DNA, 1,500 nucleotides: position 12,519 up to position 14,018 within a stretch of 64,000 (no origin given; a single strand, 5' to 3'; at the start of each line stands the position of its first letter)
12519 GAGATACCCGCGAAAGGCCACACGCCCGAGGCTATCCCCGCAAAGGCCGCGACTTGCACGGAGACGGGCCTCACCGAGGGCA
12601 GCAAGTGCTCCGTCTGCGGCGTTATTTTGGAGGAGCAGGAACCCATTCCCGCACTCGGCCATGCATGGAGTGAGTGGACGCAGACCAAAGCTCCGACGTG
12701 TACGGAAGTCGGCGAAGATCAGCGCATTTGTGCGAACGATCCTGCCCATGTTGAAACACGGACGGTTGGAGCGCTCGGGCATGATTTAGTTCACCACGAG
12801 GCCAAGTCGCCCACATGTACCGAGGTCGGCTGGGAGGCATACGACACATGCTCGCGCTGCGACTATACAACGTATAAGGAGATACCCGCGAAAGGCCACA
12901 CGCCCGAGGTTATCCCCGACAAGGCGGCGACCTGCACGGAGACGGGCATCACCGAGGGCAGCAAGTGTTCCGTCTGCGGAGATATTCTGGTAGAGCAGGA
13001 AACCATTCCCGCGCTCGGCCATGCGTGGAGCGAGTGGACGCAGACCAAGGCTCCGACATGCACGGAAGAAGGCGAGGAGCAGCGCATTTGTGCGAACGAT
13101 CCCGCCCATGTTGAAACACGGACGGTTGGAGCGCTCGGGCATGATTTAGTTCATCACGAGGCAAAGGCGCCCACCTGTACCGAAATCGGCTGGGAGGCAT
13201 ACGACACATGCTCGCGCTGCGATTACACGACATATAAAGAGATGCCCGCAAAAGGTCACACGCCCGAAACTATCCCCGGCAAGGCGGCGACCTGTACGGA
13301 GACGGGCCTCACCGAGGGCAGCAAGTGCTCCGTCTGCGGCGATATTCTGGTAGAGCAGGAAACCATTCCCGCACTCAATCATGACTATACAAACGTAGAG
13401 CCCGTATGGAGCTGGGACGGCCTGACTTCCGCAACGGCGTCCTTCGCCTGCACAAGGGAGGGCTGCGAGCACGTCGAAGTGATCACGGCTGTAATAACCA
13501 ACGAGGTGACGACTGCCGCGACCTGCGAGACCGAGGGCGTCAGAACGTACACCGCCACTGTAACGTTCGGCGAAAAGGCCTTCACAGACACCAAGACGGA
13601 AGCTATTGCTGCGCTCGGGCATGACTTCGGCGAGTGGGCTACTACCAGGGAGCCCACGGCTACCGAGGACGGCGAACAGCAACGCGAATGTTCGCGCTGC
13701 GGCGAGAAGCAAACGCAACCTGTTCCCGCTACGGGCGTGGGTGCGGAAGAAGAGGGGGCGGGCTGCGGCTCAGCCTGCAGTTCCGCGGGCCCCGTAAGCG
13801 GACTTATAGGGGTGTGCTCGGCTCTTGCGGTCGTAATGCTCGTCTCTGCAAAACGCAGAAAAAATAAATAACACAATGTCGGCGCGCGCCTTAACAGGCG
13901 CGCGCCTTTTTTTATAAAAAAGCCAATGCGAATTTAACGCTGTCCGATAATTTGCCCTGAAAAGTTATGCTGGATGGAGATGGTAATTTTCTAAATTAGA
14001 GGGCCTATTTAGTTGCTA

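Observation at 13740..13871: Shared GCGS + TM + basic-cluster C-terminal tail on three unrelated exoproteins: candidate novel sorting signal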

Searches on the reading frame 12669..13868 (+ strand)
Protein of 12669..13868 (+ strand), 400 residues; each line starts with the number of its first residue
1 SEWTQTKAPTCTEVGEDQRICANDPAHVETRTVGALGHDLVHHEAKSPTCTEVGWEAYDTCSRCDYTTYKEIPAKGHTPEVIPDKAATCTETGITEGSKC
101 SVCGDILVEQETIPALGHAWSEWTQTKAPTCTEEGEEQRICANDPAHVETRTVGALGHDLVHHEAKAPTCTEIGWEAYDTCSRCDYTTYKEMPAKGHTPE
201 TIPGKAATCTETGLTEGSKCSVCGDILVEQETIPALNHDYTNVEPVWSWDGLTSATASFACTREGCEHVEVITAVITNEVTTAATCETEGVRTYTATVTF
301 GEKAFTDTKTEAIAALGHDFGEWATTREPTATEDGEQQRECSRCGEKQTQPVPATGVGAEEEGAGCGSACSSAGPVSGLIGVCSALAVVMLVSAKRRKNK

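Call 63: find_related_loci(query=window:12669-13868:+, collection=metagenome_contigs, flank=3000)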
Query window:12669-13868:+ (400 aa) in metagenome_contigs; peptide patterns used: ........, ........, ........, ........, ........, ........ (x = any residue, [..] = any of these).
364 stretches matched a pattern; 39 encode a relative of the query (tblastn E <= 1e-3); 39 distinct loci.
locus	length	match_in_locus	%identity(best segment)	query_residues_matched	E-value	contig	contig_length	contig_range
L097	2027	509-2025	70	1-343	4e-85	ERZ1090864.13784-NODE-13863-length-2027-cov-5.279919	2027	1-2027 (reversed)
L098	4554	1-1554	46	2-356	3e-63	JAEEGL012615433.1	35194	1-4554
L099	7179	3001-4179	40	5-356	3e-59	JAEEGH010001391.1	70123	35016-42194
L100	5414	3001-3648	56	7-244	2e-53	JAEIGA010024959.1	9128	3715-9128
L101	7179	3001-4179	40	5-356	3e-59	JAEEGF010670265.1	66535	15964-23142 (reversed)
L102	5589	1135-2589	44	5-354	4e-48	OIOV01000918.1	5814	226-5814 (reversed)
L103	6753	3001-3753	42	1-356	1e-47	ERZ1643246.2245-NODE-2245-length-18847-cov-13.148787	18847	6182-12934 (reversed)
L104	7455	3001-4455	46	5-354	2e-47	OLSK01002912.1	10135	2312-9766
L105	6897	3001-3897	48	5-353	5e-46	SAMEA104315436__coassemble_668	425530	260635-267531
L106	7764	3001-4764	42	2-386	1e-43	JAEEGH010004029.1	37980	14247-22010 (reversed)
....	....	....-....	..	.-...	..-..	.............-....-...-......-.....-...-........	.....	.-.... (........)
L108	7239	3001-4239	36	1-354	1e-41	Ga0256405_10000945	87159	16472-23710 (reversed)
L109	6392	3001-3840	36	7-354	5e-41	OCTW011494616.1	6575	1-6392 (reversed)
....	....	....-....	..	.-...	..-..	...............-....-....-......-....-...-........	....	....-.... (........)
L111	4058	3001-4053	43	2-356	4e-38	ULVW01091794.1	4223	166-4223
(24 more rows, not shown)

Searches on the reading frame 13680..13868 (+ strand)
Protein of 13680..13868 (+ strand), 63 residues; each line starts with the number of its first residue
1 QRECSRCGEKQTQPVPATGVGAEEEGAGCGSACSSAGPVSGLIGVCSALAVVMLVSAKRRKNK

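Call 6: search_protein_families(library=ncbifam, proteins=[window:13680-13868:+], max_evalue=10)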
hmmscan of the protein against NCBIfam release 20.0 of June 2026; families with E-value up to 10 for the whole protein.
seq(63 aa): 1 family
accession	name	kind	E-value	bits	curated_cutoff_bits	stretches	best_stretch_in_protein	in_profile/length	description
TIGR01167.1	LPXTG_anchor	domain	0.099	13.3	15.9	1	38-62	11-34/34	LPXTG cell wall anchor domain-containing protein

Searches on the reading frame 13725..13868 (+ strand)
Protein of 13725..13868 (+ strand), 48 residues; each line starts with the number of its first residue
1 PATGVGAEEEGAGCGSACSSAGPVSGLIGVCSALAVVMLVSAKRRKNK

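Call 11: find_homologous_proteins(query=A1, max_evalue=10)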
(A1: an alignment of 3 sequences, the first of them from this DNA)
Query A1 (3 sequences) (48 aa, profile of the alignment): 1 proteins with E <= 10 among 7 candidates.
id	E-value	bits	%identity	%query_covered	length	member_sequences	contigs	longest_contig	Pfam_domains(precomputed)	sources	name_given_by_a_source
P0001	7.9e-16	75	-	-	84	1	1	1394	-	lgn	-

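Call 20: search_protein_families(library=ncbifam, alignment_id=A2, max_evalue=10)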
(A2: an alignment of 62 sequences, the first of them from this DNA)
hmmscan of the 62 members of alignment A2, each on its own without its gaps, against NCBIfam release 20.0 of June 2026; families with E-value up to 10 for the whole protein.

A. member 1, seq(48 aa): 1 family
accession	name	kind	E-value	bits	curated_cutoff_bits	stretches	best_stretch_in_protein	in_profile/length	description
TIGR01167.1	LPXTG_anchor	domain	0.053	14.2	15.9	1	23-47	11-34/34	LPXTG cell wall anchor domain-containing protein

B. families by the number of members that match (of 62 scanned): 55 families (the first 25 are shown)
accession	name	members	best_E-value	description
TIGR01167.1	LPXTG_anchor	26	0.00013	LPXTG cell wall anchor domain-containing protein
NF033846.1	Rumino_NPXTG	22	0.00069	NPXTG-anchored protein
NF058571.1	GVDTG_CTERM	13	0.0012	GVDTG sorting domain-containing protein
NF041738.1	GG_III-CTERM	9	0.0038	GGIII-like transmembrane region-containing protein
TIGR03901.2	MYXO-CTERM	8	0.0052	MYXO-CTERM sorting domain-containing protein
NF058582.1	Microco_LAVTG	7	0.00073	LAVTG motif-containing sortase-dependent surface protein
NF045522.1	MXAN_2561_fam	6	0.011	MXAN_2561 family MXYO-CTERM-anchored protein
NF033507.3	Loki-CTERM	6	0.026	Loki-CTERM sorting domain-containing protein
TIGR03773.1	anch_rpt_wall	5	0.0076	TIGR03773 family transporter-associated surface protein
NF038356.1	actino_DLW39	4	0.004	DLW-39 family protein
NF041528.1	strep_LAETG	4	0.013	LAETG motif-containing sortase-dependent surface protein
TIGR04564.1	Synergist_CTERM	4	0.017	Synerg-CTERM sorting domain-containing protein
NF045529.2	Heimdall-CTERM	4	0.13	Heimdall-CTERM domain-containing surface protein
NF051874.1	PVV_CTERM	3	0.0056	PVV-CTERM domain-containing choice-of-anchor G protein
TIGR02595.1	PEP_CTERM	3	0.15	PEP-CTERM sorting domain-containing protein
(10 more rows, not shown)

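Call 46: search_protein_representatives(alignment_id=A2)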
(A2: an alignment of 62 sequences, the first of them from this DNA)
Query: 62 sequences, 45 profile positions. Proteins with E-value up to 0.001 (for the whole library): 515; up to 1e-10: 0; up to 1e-30: 0. The best 150 are listed.
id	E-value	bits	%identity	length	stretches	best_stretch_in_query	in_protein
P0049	3.8e-09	52.2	-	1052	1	3-45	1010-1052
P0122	1.3e-08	50.4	-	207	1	3-45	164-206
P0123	2.4e-08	49.6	-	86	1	3-43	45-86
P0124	3.7e-08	49.0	-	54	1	1-44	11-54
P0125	3.7e-08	49.0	-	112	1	2-43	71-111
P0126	7.9e-08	48.0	-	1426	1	1-43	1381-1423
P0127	1.1e-07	47.5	-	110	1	3-43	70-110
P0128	1.2e-07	47.4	-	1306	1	2-45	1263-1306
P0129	1.6e-07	47.0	-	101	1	7-45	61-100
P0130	2.3e-07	46.5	-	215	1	4-45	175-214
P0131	3.7e-07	45.8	-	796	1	7-43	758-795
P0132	4.5e-07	45.6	-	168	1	1-43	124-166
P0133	4.6e-07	45.5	-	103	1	4-43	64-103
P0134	4.6e-07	45.5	-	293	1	1-43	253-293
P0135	4.7e-07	45.5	-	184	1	5-43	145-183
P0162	3.2e-06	42.8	-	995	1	2-43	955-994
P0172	4.8e-06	42.3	-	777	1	5-43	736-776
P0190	1.1e-05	41.1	-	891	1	8-42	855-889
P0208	1.9e-05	40.4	-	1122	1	3-44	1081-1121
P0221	2.4e-05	40.0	-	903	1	4-44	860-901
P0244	3.9e-05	39.3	-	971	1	4-44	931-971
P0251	4.5e-05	39.1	-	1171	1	6-43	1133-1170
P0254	4.7e-05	39.1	-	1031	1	2-43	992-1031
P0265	5.4e-05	38.9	-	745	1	9-44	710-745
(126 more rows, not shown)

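Call 50: search_protein_families(library=pfam, alignment_id=A4, max_evalue=0.0001)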
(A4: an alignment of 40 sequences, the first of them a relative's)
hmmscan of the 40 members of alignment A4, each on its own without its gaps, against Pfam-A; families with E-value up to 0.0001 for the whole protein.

A. member 1, P0131 (796 aa): 2 families
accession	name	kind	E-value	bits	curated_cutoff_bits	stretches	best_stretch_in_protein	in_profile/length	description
PF09479.16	Flg_new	-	2.4e-40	136.9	27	3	695-756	1-65/65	Listeria-Bacteroides repeat domain (List_Bact_rpt)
PF18998.6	Flg_new_2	-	9.2e-05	22.8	23.6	0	695-760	1-72/73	Divergent InlB B-repeat domain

B. families by the number of members that match (of 40 scanned): 25 families
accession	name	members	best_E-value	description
PF05345.18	He_PIG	6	2e-24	Putative Ig domain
PF09479.16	Flg_new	5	5e-55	Listeria-Bacteroides repeat domain (List_Bact_rpt)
PF07523.18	Big_3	4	2.4e-38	Bacterial Ig-like domain (group 3)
PF18998.6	Flg_new_2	4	1.7e-19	Divergent InlB B-repeat domain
PF02368.24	Big_2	2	1.6e-42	Bacterial Ig-like domain (group 2)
PF14310.12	Fn3-like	2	7.1e-14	Fibronectin type III-like domain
PF00933.27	Glyco_hydro_3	2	6.3e-12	Glycosyl hydrolase family 3 N terminal domain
PF04231.19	Endonuclease_1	1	1.9e-57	Endonuclease I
PF01915.27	Glyco_hydro_3_C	1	8.8e-25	Glycosyl hydrolase family 3 C-terminal domain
PF18657.6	YDG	1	3.4e-17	YDG domain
PF13472.12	Lipase_GDSL_2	1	6.3e-17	GDSL-like Lipase/Acylhydrolase family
PF13620.12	CarboxypepD_reg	1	4.7e-16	Carboxypeptidase regulatory-like domain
PF00657.28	Lipase_GDSL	1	4.3e-14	GDSL-like Lipase/Acylhydrolase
PF22359.2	Big-like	1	1.7e-12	Bacterial Ig-like domain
PF06452.16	CBM9_1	1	2.3e-12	Carbohydrate family 9 binding domain-like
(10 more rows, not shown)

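Call 51: list_cluster_members(proteins=[P0131, P0162, P0172, P0190, P0208, P0221, P0244, P0251, P0254, P0265])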
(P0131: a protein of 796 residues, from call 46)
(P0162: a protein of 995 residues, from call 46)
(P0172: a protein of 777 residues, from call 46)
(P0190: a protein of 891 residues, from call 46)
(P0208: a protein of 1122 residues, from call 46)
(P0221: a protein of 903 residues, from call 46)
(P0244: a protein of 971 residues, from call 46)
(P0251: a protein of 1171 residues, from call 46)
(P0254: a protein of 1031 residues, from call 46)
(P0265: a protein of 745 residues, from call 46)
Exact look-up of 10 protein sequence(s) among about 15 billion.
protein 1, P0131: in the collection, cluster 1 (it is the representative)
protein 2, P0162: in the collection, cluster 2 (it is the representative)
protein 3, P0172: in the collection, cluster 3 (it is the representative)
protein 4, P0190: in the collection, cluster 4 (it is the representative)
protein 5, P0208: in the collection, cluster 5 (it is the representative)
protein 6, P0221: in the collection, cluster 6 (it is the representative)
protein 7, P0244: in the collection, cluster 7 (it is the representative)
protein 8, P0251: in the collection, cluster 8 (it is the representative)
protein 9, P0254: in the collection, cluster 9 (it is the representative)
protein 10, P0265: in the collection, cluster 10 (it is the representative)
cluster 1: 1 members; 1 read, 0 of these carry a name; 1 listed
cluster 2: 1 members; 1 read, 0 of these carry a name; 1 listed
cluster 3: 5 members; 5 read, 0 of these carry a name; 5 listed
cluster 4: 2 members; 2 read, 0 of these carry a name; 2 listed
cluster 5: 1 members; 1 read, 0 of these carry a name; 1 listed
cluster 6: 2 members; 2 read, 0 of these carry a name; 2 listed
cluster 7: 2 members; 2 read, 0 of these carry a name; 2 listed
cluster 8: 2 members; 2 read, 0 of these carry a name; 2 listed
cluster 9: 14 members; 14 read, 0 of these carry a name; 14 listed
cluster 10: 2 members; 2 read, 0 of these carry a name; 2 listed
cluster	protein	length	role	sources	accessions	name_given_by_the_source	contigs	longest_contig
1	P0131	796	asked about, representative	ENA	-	-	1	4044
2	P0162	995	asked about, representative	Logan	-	-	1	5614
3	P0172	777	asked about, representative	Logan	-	-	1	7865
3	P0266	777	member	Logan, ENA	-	-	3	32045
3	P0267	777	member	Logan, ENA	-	-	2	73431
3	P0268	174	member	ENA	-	-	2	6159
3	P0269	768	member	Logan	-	-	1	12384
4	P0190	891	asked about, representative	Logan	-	-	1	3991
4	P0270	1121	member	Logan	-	-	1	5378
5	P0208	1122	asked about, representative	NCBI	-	-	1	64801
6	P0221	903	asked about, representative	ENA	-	-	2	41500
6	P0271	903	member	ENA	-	-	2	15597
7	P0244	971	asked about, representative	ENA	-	-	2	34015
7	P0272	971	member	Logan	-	-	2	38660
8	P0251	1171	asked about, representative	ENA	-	-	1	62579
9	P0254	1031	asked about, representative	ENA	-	-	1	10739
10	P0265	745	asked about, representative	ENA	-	-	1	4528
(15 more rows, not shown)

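Call 52: find_encoding_contigs(protein=P0208, flank=10000, max_places=2)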
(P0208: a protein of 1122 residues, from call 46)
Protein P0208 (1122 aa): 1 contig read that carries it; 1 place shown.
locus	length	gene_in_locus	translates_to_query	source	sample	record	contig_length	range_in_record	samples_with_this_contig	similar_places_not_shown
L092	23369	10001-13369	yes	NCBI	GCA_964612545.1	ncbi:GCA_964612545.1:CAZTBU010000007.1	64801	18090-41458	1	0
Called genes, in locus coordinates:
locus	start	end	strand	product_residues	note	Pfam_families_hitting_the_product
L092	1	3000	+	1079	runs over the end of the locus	-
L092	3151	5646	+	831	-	PF00754:F5_F8_type_C, PF22633:F5_F8_type_C_2, PF02449:Glyco_hydro_42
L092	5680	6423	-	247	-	PF01022:HTH_5, PF01047:MarR (weak), PF08220:HTH_DeoR, PF08279:HTH_11, PF08280:HTH_Mga (faint), PF00455:DeoRC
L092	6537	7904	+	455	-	PF00370:FGGY_N, PF02782:FGGY_C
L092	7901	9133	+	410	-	PF06134:RhaA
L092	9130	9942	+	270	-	PF00596:Aldolase_II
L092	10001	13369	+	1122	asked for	PF07523:Big_3 (weak)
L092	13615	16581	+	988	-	PF17132:Glyco_hydro_106 (faint)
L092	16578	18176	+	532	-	-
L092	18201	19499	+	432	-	-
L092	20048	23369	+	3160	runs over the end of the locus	PF09479:Flg_new, PF13855:LRR_8 (faint), PF23952:LRR_EndoS (faint), PF13306:LRR_5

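Call 53: find_encoding_contigs(protein=P0251, flank=10000, max_places=2)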
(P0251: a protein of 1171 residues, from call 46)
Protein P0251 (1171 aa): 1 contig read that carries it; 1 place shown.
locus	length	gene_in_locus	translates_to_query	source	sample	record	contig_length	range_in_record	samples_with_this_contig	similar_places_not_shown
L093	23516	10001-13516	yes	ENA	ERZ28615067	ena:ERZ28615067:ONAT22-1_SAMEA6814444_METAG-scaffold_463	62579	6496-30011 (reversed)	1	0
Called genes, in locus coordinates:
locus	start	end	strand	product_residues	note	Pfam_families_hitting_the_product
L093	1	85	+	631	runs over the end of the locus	PF16126:DUF4838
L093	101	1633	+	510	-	PF02065:Melibiase (weak), PF01055:Glyco_hydro_31_2nd, PF21365:Glyco_hydro_31_3rd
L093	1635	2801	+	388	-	-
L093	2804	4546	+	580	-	PF02837:Glyco_hydro_2_N, PF22666:Glyco_hydro_2_N2, PF02836:Glyco_hydro_2_C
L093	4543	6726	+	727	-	PF09508:Lact_bio_phlase, PF17385:LBP_M, PF17386:LBP_C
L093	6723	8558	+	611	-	PF07944:Beta-AFase-like_GH127_cat, PF20736:Glyco_hydro127M (weak)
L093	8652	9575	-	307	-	PF02311:AraC_binding, PF00165:HTH_AraC (weak), PF12833:HTH_18, PF00165:HTH_AraC (weak)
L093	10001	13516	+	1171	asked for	-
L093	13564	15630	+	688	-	PF00149:Metallophos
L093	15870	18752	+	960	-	PF02837:Glyco_hydro_2_N, PF22666:Glyco_hydro_2_N2, PF02836:Glyco_hydro_2_C, PF02929:Bgal_small_N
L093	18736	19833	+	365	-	PF01636:APH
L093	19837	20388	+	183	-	PF06452:CBM9_1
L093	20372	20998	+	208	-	PF00657:Lipase_GDSL, PF13472:Lipase_GDSL_2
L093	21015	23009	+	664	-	PF00933:Glyco_hydro_3, PF01915:Glyco_hydro_3_C, PF14310:Fn3-like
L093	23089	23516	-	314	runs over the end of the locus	PF13183:Fer4_8 (faint), PF13187:Fer4_9 (faint), PF00037:Fer4 (faint), PF13237:Fer4_10 (faint), PF12837:Fer4_6 (faint), PF12838:Fer4_7 (faint), PF13484:Fer4_16 (faint)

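Call 54: find_encoding_contigs(protein=P0267, flank=10000, max_places=2)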
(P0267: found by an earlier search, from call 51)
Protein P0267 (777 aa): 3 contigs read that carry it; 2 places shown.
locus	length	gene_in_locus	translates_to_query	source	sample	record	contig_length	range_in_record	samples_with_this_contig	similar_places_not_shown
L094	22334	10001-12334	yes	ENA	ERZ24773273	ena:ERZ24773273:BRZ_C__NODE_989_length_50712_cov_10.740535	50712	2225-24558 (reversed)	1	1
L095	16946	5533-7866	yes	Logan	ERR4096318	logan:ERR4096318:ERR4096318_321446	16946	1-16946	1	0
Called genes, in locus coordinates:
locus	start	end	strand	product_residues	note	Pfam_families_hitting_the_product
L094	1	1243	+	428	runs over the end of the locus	PF00083:Sugar_tr (weak), PF07690:MFS_1, PF12832:MFS_1_like (faint)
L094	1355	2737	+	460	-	PF03023:MurJ, PF01554:MatE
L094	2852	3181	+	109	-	-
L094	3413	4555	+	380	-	PF13088:BNR_2 (weak), PF02012:BNR (faint)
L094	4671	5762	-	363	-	PF04616:Glyco_hydro_43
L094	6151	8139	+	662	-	PF06452:CBM9_1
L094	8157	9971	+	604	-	PF06452:CBM9_1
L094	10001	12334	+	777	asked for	PF06452:CBM9_1 (faint)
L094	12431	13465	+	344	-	PF00356:LacI, PF13377:Peripla_BP_3, PF00532:Peripla_BP_1 (weak)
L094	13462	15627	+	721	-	-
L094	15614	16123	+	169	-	-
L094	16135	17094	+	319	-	PF00528:BPD_transp_1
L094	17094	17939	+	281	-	PF00528:BPD_transp_1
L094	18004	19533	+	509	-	PF01547:SBP_bac_1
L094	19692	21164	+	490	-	PF00370:FGGY_N, PF02782:FGGY_C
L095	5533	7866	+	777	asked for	PF06452:CBM9_1 (faint)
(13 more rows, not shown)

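Call 55: find_encoding_contigs(protein=P0221, flank=10000, max_places=2)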
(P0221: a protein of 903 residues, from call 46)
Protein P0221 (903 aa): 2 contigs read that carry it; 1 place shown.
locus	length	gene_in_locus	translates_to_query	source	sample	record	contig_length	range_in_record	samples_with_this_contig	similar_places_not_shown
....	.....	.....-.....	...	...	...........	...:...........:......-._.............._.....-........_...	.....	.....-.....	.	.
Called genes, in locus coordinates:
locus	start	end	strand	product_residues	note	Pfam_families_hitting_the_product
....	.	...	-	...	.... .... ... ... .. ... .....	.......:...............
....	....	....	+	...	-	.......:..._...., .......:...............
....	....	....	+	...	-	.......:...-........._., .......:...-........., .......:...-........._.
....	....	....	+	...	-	-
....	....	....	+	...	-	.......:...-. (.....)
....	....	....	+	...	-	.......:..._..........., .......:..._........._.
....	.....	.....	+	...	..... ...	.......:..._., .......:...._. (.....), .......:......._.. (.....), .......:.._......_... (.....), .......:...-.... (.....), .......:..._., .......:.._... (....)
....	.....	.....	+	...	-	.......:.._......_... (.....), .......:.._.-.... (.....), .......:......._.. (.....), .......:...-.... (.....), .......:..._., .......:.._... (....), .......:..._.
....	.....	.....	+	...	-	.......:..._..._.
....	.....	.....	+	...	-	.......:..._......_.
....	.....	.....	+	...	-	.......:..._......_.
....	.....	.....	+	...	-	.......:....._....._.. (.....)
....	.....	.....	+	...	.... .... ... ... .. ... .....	-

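Call 66: search_protein_families(library=pfam, alignment_id=A2, max_evalue=10)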
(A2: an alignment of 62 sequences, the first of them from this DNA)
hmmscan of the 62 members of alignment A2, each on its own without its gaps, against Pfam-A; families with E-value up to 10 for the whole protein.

A. member 1, seq(48 aa): 0 families

B. families by the number of members that match (of 62 scanned): 36 families (the first 25 are shown)
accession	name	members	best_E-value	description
PF00746.26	Gram_pos_anchor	31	0.00032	LPXTG cell wall anchor motif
PF12669.12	FeoB_associated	3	0.052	FeoB-associated Cys-rich membrane protein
PF11384.13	DUF3188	2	0.0032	Protein of unknown function (DUF3188)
PF07213.16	DAP10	2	0.0035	DAP10 membrane protein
PF19770.4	DUF6256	2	0.0064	Family of unknown function (DUF6256)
PF17870.6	Insulin_TMD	2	0.028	Insulin receptor trans-membrane segment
PF11346.13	DUF3149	1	3.4e-05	Protein of unknown function (DUF3149)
PF14991.11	MLANA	1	0.0096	Protein melan-A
PF19744.4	DUF6232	1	0.015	Family of unknown function (DUF6232)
PF02466.24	Tim17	1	0.019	Tim17/Tim22/Tim23/Pmp24 family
PF13190.11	PDGLE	1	0.029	PDGLE domain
PF03707.21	MHYT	1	0.031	Bacterial signalling protein N terminal repeat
PF24369.1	DUF7525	1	0.031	Family of unknown function (DUF7525)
PF03597.20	FixS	1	0.035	Cytochrome oxidase maturation protein cbb3-type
PF13064.11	DUF3927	1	0.035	Protein of unknown function (DUF3927)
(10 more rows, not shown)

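Call 74: find_encoding_contigs(protein=P0272, flank=10000, max_places=2)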
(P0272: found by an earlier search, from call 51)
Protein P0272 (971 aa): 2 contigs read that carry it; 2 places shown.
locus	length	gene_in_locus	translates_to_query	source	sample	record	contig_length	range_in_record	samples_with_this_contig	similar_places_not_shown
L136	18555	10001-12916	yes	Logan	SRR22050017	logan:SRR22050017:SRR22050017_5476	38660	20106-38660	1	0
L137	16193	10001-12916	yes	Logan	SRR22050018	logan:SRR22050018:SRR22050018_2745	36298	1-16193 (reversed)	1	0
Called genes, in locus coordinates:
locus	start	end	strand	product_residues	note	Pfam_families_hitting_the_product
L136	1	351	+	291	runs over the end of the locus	PF00528:BPD_transp_1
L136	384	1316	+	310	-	PF01156:IU_nuc_hydro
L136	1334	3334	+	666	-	-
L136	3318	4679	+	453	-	-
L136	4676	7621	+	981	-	PF07550:Shr-like_HID (faint), PF03442:CBM_X2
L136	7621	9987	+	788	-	PF13620:CarboxypepD_reg (faint)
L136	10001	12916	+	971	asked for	PF13620:CarboxypepD_reg (weak)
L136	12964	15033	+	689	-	PF17389:Bac_rhamnosid6H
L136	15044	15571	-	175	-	PF12158:DUF3592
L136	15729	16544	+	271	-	PF10609:ParA, PF01656:CbiA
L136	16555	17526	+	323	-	PF00781:DAGK_cat, PF19279:YegS_C (weak)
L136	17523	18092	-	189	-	-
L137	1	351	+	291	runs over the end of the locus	PF00528:BPD_transp_1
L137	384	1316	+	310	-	PF01156:IU_nuc_hydro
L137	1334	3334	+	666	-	-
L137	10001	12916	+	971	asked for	PF13620:CarboxypepD_reg (weak)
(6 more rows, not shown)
